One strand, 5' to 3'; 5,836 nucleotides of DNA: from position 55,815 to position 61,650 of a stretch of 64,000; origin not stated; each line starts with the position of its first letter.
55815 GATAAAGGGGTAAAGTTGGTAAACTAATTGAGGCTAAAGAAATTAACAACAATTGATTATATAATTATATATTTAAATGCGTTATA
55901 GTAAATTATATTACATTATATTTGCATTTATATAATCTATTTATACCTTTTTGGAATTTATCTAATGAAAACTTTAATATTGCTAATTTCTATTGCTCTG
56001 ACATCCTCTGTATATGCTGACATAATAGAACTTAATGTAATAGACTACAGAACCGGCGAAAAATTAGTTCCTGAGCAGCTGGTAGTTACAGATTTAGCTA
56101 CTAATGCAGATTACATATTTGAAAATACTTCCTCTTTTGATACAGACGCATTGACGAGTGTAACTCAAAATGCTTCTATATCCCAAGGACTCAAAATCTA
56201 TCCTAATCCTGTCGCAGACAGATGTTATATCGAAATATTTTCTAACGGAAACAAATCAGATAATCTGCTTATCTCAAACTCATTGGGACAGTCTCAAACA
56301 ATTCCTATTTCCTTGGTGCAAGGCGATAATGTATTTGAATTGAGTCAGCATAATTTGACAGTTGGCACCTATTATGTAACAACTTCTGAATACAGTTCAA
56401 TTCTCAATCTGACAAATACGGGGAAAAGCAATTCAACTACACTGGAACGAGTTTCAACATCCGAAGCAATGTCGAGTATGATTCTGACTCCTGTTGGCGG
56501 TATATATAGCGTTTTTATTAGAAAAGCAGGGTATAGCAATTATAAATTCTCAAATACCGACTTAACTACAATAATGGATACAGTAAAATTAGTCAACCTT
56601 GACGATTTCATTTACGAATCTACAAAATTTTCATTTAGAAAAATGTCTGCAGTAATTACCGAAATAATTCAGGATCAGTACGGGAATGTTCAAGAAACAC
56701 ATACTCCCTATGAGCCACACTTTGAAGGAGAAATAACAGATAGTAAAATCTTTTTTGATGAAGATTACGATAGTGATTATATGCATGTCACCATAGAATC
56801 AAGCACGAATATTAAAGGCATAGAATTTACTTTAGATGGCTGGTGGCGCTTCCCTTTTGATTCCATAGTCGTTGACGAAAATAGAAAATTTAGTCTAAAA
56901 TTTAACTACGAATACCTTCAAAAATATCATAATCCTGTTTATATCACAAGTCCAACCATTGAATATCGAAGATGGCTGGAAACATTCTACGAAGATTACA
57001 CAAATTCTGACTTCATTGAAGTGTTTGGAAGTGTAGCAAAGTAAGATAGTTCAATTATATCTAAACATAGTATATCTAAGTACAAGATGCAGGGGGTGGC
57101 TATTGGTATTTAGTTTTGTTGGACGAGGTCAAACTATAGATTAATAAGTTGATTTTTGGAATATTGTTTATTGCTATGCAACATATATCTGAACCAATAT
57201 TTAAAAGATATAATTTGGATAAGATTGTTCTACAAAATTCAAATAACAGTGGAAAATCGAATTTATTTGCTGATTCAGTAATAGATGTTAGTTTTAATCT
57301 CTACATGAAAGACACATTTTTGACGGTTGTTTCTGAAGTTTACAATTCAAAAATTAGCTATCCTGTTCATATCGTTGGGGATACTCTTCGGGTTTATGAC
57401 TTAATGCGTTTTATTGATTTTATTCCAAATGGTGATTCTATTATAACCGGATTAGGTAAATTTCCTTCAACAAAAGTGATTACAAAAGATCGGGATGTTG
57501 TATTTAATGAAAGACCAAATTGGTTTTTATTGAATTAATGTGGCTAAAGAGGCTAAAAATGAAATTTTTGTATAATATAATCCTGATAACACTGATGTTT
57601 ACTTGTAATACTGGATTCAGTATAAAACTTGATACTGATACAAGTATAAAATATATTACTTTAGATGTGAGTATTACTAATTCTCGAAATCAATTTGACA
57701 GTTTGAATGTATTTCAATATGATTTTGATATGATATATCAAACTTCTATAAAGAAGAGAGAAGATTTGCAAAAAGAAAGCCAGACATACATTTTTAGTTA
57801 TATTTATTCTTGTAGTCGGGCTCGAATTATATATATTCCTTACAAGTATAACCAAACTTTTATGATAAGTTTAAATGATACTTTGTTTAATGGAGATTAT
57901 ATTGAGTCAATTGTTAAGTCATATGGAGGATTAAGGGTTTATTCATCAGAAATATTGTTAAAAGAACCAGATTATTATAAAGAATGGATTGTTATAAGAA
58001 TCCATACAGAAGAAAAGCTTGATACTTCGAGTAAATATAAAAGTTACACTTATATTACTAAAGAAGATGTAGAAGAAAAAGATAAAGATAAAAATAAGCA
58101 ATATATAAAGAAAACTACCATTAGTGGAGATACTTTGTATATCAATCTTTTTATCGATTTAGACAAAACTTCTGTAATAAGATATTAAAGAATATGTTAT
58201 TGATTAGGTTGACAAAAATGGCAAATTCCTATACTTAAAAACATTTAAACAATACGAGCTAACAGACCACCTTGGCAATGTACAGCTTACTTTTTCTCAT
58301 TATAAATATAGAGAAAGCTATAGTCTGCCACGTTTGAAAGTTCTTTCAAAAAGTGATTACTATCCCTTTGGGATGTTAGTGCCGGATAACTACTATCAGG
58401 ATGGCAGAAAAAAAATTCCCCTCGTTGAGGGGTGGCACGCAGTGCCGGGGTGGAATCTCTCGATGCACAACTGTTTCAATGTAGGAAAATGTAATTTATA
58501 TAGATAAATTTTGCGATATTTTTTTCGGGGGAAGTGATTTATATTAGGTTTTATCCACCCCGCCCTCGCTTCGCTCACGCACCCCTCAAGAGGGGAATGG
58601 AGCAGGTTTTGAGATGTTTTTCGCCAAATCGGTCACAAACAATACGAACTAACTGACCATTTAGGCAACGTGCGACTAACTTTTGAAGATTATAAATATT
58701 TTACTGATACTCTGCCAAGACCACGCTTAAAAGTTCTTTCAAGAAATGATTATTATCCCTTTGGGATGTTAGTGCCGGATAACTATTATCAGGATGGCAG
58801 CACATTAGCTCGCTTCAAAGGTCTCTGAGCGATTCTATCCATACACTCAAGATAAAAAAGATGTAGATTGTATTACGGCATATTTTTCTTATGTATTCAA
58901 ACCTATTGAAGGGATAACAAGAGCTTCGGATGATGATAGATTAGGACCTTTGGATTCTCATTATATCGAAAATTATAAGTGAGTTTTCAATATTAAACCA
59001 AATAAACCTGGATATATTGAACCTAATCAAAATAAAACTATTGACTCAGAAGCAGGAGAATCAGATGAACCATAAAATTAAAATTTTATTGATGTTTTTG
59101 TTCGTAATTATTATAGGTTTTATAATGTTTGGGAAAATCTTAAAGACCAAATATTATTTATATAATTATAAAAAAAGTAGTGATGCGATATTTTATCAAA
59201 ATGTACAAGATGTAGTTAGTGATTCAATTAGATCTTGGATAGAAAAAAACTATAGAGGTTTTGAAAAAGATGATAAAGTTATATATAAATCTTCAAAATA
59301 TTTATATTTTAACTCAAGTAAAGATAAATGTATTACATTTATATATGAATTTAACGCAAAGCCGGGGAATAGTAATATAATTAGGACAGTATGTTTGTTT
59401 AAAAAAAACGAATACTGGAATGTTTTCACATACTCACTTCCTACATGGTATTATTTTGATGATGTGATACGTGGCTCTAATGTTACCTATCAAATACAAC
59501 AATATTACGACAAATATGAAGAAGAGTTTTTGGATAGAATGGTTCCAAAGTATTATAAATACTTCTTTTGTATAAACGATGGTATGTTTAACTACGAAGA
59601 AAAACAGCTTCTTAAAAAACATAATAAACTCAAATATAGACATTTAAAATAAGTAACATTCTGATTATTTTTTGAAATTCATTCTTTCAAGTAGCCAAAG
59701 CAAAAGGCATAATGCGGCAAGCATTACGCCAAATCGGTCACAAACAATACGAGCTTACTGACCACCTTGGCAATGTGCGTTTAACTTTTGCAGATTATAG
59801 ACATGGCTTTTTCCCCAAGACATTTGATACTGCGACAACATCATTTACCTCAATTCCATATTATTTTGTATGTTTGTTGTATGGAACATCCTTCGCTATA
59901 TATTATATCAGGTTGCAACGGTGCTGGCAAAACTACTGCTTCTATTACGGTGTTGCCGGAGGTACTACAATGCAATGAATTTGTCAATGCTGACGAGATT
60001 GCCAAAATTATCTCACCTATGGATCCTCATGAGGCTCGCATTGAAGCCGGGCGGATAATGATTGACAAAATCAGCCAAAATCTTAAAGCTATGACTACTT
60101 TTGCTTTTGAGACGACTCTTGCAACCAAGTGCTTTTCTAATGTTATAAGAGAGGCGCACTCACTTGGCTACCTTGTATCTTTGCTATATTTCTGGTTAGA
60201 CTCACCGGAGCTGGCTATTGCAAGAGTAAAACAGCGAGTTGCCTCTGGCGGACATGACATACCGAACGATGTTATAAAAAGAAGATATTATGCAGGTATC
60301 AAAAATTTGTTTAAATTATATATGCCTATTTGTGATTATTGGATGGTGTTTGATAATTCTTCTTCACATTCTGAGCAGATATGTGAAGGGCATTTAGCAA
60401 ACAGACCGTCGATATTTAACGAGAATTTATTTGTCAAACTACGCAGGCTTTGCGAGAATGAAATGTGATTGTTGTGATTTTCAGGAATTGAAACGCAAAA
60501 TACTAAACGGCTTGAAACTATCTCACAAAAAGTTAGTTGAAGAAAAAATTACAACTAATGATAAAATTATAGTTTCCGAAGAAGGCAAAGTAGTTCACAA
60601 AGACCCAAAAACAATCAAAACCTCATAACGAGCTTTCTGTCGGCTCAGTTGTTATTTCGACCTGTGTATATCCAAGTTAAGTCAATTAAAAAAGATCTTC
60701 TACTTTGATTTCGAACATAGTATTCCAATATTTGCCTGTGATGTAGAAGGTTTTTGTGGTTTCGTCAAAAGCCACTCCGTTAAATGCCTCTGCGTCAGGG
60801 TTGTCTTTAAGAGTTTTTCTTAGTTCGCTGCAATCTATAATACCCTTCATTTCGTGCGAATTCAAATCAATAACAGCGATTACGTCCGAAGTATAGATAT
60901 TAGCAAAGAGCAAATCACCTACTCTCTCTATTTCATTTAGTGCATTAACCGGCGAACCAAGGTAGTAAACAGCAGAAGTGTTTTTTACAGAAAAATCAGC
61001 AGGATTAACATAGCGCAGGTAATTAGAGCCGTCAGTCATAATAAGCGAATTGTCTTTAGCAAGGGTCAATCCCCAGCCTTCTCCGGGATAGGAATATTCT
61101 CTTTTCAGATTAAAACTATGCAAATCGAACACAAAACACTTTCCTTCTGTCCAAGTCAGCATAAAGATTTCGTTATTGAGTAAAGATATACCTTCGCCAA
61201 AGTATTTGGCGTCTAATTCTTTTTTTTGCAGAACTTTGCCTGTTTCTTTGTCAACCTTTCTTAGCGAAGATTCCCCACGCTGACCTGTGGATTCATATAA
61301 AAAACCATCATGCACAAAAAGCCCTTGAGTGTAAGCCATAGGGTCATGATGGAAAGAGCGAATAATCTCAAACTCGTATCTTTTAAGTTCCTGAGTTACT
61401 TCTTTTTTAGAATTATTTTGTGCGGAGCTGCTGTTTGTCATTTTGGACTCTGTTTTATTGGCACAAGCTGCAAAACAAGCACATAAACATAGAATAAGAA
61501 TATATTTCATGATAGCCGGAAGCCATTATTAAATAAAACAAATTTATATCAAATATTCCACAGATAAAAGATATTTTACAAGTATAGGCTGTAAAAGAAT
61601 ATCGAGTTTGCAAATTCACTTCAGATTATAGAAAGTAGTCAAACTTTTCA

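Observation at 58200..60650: Degraded polymorphic-toxin cassette: three orphan RHS/YD-repeat core fragments and a zeta-toxin-like kinase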

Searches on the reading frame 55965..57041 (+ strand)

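Call 10: search_protein_families(library=pfam, proteins=[window:55965-57041:+], max_evalue=1)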
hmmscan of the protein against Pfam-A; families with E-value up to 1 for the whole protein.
window:55965-57041:+ (359 aa): 3 families
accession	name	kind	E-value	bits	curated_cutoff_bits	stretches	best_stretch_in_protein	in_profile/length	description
PF18962.6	Por_Secre_tail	-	5.2e-05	23.9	27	1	78-142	1-64/75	Secretion system C-terminal sorting domain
PF24592.1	DUF7616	-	0.011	16.2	27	1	205-233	18-46/56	Family of unknown function (DUF7616)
PF00254.34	FKBP_C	-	0.041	14.6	21.1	1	252-324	14-78/94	FKBP-type peptidyl-prolyl cis-trans isomerase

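Call 11: search_protein_families(library=ncbifam, proteins=[window:55965-57041:+], max_evalue=1)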
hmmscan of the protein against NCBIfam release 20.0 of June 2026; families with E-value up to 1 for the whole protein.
window:55965-57041:+ (359 aa): 2 families
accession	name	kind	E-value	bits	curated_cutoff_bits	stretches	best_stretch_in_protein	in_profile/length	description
TIGR04183.1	Por_Secre_tail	domain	0.0001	22.2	23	1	78-140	1-58/72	T9SS type A sorting domain-containing protein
NF005062.0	PRK06475.1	equivalog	0.031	13.1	524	1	144-197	130-183/401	FAD-binding protein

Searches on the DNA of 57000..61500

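Call 22: search_rna_families(source=window, start=57000, end=61500, threshold=evalue, max_evalue=5)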
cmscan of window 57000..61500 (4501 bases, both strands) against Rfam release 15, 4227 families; matches with E-value up to 5: 1.
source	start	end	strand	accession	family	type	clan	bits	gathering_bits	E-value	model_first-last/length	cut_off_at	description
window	61271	61352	-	RF02166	PVT1_3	Gene; lncRNA;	-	14.7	45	1.7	1-95/95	no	Pvt1 oncogene conserved region 3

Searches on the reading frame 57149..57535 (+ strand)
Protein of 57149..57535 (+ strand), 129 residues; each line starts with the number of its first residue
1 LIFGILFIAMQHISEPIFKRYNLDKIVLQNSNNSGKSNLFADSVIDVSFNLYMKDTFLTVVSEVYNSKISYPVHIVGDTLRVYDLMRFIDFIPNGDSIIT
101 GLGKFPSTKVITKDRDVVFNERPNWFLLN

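Call 10: search_protein_families(library=pfam, proteins=[window:57149-57535:+], max_evalue=1)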
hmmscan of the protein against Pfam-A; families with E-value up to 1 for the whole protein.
window:57149-57535:+ (129 aa): 1 family
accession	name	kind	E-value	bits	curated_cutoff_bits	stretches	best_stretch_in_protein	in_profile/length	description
PF25721.1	T4_Y03C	-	0.066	14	27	1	12-61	22-70/85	Phage T4 Y03C protein family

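Call 11: search_protein_families(library=ncbifam, proteins=[window:57149-57535:+], max_evalue=1)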
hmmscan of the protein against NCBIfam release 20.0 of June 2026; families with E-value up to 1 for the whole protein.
window:57149-57535:+ (129 aa): 0 families

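Call 70: search_protein_families(library=padloc, proteins=[window:57176-57535:+], max_evalue=0.01)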
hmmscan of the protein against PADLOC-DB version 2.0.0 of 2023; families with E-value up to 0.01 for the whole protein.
window:57176-57535:+ (120 aa): 0 families
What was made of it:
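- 57176..57538 (+): ORF of 120 aa (129 aa from the TTG at 57149). Function unknown; possibly leftover cassette content. No Pfam, NCBIfam or PADLOC hit (calls 10, 11, 70).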

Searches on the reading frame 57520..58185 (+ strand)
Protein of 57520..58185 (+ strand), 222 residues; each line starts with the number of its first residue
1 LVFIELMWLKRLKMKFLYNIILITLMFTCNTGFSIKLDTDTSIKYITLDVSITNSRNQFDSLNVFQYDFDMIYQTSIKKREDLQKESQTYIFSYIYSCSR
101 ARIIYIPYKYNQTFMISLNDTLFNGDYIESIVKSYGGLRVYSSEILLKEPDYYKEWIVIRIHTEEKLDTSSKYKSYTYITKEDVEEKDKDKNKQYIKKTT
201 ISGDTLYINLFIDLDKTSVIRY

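Call 10: search_protein_families(library=pfam, proteins=[window:57520-58185:+], max_evalue=1)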
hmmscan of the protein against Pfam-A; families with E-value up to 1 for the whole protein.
window:57520-58185:+ (222 aa): 0 families

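Call 11: search_protein_families(library=ncbifam, proteins=[window:57520-58185:+], max_evalue=1)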
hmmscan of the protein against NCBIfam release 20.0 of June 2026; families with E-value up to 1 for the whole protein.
window:57520-58185:+ (222 aa): 1 family
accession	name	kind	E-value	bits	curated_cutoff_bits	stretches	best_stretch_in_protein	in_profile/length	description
NF047630.1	SulOxRed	equivalog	0.0035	16.4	400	1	58-124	68-127/308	sulfur oxygenase/reductase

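Call 70: search_protein_families(library=padloc, proteins=[window:57559-58185:+], max_evalue=0.01)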
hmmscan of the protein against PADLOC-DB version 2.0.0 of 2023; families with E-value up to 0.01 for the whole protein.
window:57559-58185:+ (209 aa): 0 families

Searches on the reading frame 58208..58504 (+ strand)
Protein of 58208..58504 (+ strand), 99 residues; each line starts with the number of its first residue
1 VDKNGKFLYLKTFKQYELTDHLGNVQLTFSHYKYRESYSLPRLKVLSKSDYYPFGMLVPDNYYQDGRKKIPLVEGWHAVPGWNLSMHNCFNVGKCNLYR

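Call 10: search_protein_families(library=pfam, proteins=[window:58208-58504:+], max_evalue=1)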
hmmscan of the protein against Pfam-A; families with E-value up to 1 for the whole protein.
seq(99 aa): 1 family
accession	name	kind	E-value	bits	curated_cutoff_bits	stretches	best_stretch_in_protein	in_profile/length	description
PF00284.25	Cytochrom_B559a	-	0.028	14.6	25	1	55-74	7-26/39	Lumenal portion of Cytochrome b559, alpha (gene psbE) subunit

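Call 11: search_protein_families(library=ncbifam, proteins=[window:58208-58504:+], max_evalue=1)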
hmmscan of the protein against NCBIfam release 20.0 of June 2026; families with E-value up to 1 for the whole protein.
seq(99 aa): 0 families
